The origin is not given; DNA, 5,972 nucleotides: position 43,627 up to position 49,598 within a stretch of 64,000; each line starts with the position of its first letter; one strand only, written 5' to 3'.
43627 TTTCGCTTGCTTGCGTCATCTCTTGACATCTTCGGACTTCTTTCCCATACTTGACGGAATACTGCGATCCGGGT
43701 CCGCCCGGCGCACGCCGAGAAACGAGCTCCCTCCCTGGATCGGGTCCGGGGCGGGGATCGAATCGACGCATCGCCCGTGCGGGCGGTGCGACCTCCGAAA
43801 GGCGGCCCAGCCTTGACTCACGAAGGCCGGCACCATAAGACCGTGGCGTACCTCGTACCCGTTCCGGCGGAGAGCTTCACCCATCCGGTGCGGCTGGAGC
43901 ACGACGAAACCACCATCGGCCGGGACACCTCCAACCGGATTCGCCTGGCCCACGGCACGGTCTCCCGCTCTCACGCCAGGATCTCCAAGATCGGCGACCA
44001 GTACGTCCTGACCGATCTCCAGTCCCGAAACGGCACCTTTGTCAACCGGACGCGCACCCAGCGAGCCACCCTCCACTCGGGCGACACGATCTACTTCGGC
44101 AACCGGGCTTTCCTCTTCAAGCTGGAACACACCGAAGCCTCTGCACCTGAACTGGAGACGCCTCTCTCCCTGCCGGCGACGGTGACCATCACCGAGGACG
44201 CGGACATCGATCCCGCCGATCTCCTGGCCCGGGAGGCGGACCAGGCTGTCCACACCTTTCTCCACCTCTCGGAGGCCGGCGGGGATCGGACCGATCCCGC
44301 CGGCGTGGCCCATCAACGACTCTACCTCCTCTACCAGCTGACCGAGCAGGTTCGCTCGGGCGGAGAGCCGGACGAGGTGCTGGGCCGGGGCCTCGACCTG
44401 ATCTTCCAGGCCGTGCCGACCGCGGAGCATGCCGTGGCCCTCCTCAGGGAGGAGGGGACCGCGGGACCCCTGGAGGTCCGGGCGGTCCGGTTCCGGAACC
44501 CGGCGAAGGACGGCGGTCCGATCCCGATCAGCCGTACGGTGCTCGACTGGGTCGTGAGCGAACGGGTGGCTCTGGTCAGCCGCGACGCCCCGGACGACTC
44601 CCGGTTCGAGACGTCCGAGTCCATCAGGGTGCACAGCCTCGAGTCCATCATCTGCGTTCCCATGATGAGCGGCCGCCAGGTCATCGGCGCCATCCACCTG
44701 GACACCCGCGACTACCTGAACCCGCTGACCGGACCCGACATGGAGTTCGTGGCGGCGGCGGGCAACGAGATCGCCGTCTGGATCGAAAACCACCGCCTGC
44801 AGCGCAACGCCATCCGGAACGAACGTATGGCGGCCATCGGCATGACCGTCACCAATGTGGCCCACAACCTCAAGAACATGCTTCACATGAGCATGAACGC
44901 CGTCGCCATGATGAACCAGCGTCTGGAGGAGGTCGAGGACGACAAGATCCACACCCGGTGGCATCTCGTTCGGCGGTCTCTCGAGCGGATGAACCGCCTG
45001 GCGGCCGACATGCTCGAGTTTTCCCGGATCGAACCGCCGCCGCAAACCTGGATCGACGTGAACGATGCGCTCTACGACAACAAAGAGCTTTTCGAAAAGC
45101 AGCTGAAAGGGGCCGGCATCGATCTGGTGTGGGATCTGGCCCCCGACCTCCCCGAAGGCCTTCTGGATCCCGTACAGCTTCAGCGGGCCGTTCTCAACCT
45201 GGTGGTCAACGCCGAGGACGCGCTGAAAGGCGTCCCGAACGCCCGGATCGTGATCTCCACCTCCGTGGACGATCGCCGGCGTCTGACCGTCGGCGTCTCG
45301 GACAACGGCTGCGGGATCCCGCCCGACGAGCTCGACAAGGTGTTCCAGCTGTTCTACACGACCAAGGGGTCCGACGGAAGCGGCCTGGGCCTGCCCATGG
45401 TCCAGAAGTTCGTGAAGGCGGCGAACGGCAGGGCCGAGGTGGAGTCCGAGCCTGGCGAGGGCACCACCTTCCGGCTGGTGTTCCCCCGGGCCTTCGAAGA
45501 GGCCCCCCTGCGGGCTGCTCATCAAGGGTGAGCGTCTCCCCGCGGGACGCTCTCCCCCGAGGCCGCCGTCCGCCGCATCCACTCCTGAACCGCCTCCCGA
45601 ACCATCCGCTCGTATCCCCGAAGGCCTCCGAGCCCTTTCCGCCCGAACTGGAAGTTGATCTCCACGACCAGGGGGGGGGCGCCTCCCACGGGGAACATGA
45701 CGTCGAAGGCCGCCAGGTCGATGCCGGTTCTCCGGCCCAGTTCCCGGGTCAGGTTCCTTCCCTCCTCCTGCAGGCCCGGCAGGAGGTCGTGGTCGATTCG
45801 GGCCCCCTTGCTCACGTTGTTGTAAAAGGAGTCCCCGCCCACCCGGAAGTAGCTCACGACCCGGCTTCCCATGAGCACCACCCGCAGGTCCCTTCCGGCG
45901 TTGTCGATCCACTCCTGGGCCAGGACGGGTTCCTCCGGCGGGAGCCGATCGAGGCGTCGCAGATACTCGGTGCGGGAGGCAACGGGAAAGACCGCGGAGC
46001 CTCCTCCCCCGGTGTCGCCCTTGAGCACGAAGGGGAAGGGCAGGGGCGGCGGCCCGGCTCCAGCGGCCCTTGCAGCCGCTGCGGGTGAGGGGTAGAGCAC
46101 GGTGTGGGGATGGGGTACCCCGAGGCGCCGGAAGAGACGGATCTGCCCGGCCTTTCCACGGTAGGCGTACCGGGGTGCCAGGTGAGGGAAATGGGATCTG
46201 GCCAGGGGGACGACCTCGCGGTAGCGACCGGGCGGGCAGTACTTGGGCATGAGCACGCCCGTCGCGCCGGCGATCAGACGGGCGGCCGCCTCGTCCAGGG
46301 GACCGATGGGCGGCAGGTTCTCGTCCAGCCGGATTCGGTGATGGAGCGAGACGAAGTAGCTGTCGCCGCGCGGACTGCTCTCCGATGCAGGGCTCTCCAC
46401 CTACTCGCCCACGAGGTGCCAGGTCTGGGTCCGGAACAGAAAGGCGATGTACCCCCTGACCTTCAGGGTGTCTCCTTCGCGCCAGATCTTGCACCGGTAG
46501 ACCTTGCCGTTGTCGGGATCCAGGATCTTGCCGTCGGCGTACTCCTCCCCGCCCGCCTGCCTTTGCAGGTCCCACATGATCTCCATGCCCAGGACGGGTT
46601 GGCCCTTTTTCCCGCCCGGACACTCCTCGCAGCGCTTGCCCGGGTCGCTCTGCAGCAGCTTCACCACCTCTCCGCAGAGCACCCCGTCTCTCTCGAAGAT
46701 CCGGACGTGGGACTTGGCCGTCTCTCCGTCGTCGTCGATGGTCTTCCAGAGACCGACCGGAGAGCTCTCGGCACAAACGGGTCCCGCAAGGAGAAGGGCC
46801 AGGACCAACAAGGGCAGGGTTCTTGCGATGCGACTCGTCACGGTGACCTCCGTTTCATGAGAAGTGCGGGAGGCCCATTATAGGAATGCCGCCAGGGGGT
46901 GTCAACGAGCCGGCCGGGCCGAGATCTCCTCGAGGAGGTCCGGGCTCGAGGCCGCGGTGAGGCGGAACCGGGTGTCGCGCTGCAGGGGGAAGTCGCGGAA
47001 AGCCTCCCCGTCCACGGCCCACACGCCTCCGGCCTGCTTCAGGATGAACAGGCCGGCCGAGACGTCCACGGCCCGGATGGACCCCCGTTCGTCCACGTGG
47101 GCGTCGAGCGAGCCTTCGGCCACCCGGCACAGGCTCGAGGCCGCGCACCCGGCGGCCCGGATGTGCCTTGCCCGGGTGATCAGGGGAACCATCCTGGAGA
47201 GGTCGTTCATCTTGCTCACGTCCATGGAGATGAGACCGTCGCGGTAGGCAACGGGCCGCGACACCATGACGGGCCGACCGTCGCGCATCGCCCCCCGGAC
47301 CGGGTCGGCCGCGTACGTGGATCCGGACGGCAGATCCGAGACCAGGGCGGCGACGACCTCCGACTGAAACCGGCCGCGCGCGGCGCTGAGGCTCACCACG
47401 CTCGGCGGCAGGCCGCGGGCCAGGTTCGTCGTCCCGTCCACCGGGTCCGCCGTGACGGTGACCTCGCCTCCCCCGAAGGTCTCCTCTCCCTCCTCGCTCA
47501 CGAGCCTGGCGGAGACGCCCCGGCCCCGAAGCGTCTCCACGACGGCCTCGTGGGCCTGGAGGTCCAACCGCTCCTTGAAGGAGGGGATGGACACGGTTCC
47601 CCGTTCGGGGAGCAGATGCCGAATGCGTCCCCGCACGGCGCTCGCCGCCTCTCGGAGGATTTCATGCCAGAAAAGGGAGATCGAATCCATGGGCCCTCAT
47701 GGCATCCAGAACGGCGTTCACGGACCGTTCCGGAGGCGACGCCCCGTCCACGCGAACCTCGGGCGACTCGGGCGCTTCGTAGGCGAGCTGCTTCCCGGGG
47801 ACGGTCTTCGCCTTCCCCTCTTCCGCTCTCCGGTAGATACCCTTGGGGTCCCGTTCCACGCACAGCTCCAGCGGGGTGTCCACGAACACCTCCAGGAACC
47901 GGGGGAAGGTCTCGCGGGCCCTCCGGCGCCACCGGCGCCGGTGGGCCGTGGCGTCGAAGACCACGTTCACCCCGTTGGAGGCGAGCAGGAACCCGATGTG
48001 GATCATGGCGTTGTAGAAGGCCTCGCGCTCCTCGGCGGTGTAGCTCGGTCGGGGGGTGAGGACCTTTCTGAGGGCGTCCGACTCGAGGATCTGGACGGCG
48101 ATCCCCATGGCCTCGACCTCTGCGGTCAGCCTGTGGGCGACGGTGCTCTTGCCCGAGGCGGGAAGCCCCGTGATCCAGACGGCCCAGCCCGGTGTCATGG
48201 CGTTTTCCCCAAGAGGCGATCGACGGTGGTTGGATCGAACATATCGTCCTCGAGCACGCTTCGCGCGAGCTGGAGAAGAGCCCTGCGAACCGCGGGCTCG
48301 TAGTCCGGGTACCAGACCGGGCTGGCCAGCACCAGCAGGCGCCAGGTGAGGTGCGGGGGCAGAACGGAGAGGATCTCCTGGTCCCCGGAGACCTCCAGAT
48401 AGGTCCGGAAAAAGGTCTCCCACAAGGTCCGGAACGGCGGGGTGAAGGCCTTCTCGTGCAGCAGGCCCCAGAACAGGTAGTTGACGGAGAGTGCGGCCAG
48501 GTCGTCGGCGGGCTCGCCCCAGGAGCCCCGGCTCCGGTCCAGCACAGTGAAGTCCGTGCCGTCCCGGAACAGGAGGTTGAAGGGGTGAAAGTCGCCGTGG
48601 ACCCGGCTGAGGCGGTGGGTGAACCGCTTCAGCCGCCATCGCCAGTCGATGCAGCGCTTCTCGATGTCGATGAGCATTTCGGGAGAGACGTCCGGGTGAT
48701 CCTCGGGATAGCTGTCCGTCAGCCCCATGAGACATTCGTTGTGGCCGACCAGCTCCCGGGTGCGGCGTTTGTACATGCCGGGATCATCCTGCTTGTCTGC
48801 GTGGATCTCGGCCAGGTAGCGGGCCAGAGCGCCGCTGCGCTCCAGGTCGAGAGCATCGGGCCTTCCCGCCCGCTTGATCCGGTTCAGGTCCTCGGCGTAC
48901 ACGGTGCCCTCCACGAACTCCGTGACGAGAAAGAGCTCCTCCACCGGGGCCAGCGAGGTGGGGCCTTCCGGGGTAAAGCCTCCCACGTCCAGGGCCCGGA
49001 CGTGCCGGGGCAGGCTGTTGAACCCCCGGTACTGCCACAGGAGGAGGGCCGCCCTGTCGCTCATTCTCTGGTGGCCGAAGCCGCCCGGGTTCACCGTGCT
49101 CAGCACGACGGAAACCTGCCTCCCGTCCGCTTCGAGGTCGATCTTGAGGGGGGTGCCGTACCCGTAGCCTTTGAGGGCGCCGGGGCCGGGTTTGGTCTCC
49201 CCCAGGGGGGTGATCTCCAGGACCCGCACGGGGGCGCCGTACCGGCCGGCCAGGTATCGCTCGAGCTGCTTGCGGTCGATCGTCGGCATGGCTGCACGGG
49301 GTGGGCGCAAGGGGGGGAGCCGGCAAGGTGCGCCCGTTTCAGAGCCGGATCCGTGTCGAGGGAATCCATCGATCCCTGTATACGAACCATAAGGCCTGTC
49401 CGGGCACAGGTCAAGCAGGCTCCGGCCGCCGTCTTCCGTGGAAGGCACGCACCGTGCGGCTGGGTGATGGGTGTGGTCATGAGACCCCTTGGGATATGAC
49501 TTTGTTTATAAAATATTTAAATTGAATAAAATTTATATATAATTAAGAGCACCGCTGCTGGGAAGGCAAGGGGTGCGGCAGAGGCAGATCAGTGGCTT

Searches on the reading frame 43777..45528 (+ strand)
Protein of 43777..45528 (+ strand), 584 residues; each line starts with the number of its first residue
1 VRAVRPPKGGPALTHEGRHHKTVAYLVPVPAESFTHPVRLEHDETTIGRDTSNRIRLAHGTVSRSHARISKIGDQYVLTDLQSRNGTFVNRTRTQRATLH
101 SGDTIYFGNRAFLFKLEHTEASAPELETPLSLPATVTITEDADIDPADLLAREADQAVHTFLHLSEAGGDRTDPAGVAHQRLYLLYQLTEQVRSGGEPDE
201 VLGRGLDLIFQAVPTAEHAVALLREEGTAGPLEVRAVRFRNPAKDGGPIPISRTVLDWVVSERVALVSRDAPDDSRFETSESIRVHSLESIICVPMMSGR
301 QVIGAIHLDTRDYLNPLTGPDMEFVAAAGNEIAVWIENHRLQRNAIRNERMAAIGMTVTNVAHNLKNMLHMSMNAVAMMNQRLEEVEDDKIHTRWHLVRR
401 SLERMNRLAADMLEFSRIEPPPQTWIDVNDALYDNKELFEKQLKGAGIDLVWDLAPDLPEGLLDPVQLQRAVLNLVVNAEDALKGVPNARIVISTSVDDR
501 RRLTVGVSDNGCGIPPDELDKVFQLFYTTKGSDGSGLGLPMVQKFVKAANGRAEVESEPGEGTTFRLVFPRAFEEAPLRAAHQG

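Call 62: search_protein_families(library=pfam, max_evalue=0.00001, proteins=[window:43777-45528:+])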
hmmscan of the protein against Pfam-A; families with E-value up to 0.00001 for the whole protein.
window:43777-45528:+ (584 aa): 6 families
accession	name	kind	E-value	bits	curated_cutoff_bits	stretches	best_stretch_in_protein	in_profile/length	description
PF02518.31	HATPase_c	-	6.6e-25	88.1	26.4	1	464-571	2-109/111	Histidine kinase-, DNA gyrase B-, and HSP90-like ATPase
PF00498.31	FHA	-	1.4e-19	70.7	20.7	1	45-108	1-67/67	FHA domain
PF16697.10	Yop-YscD_cpl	-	2.8e-10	40.8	33.2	1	38-115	12-91/94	Inner membrane component of T3SS, cytoplasmic domain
PF13492.12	GAF_3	-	2.1e-09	38.3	27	1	197-338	1-129/129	GAF domain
PF13185.12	GAF_2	-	1.1e-07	32.6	28.6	1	198-336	4-135/136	GAF domain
PF01590.32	GAF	-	6.6e-07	30.4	22.4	1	199-334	3-131/133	GAF domain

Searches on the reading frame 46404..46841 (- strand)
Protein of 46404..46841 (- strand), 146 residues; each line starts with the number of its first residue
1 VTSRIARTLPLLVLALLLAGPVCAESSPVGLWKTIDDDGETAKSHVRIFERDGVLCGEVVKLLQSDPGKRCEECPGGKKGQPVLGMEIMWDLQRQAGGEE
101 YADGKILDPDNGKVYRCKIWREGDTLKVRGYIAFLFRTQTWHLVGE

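Call 62: search_protein_families(library=pfam, max_evalue=0.00001, proteins=[window:46404-46841:-])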
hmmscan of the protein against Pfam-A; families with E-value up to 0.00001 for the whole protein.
window:46404-46841:- (146 aa): 1 family
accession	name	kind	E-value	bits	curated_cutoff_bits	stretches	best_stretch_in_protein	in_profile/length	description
PF09917.15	DUF2147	-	2.1e-31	109.3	27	1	30-142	1-111/112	Uncharacterized protein conserved in bacteria (DUF2147)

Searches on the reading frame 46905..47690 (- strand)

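Call 62: search_protein_families(library=pfam, max_evalue=0.00001, proteins=[window:46905-47690:-])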
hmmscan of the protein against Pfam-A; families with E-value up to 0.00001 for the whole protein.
window:46905-47690:- (262 aa): 1 family
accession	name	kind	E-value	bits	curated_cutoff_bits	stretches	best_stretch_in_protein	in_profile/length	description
PF00459.30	Inositol_P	-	2.1e-21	77.1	27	1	38-224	41-235/271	Inositol monophosphatase family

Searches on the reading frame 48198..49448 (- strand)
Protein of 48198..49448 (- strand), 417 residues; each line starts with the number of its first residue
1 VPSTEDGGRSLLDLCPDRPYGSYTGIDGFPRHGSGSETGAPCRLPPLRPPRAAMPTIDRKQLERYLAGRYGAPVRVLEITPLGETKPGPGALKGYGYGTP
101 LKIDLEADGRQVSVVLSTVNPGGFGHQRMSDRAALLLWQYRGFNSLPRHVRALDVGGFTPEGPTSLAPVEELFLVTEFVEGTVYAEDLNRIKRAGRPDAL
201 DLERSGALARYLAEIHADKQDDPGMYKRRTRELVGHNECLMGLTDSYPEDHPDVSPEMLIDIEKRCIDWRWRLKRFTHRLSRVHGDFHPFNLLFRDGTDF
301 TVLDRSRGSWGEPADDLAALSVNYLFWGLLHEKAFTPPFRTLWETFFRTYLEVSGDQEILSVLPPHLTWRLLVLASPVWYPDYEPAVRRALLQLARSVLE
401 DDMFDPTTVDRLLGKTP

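Call 62: search_protein_families(library=pfam, max_evalue=0.00001, proteins=[window:48198-49448:-])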
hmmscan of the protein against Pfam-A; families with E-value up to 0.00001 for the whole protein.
window:48198-49448:- (417 aa): 1 family
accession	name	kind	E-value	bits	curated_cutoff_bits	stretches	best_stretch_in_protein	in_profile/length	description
PF01636.29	APH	-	5.4e-11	43.2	23.2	1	172-321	71-210/239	Phosphotransferase enzyme family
